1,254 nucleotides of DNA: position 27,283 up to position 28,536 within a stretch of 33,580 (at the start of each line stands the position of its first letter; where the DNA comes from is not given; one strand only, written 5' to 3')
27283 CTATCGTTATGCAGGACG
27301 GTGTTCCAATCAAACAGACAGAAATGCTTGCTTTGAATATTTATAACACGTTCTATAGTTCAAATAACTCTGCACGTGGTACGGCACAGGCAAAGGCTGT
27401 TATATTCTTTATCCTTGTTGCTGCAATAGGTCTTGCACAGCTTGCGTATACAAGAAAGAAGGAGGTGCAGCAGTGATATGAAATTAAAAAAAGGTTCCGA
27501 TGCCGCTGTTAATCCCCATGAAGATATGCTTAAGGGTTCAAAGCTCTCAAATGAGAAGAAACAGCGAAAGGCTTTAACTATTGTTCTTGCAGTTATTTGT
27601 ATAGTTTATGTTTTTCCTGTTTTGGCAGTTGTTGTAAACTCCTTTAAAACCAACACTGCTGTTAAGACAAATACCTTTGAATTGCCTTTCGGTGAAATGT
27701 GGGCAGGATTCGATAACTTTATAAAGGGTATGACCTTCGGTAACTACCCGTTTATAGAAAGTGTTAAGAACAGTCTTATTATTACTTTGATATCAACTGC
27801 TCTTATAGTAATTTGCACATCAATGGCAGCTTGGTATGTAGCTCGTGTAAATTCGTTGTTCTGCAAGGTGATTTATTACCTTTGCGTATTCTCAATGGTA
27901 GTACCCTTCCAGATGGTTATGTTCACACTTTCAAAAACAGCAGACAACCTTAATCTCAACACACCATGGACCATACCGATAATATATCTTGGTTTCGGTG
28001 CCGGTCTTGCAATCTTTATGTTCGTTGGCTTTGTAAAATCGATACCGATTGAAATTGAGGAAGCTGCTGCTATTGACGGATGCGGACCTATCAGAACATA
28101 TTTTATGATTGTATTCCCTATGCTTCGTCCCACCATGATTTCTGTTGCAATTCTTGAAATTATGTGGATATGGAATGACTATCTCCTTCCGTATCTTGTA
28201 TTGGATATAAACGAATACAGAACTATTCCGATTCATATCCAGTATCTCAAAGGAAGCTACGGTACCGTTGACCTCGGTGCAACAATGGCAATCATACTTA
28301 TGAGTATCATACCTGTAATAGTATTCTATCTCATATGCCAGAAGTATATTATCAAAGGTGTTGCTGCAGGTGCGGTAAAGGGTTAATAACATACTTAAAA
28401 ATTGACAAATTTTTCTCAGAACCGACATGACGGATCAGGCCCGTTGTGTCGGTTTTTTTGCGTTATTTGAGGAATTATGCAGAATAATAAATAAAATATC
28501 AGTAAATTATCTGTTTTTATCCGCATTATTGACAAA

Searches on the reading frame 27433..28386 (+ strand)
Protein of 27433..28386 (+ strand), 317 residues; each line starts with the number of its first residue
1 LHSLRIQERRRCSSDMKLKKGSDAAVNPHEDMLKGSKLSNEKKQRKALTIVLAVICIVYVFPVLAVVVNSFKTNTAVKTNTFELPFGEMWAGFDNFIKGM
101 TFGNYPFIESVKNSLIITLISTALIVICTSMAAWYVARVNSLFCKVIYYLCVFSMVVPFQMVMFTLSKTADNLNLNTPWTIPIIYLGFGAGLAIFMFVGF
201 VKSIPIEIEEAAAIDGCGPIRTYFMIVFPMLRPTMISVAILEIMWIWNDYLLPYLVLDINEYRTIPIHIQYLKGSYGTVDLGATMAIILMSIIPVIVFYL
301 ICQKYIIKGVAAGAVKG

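Call 24: search_protein_families(library=pfam, proteins=[window:27433-28386:+], max_evalue=0.0001)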
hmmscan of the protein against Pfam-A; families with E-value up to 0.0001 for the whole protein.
window:27433-28386:+ (317 aa): 1 family
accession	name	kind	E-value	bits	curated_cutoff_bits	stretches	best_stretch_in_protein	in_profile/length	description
PF00528.27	BPD_transp_1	-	6.2e-18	65.6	26.4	1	131-309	3-181/184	Binding-protein-dependent transport system inner membrane component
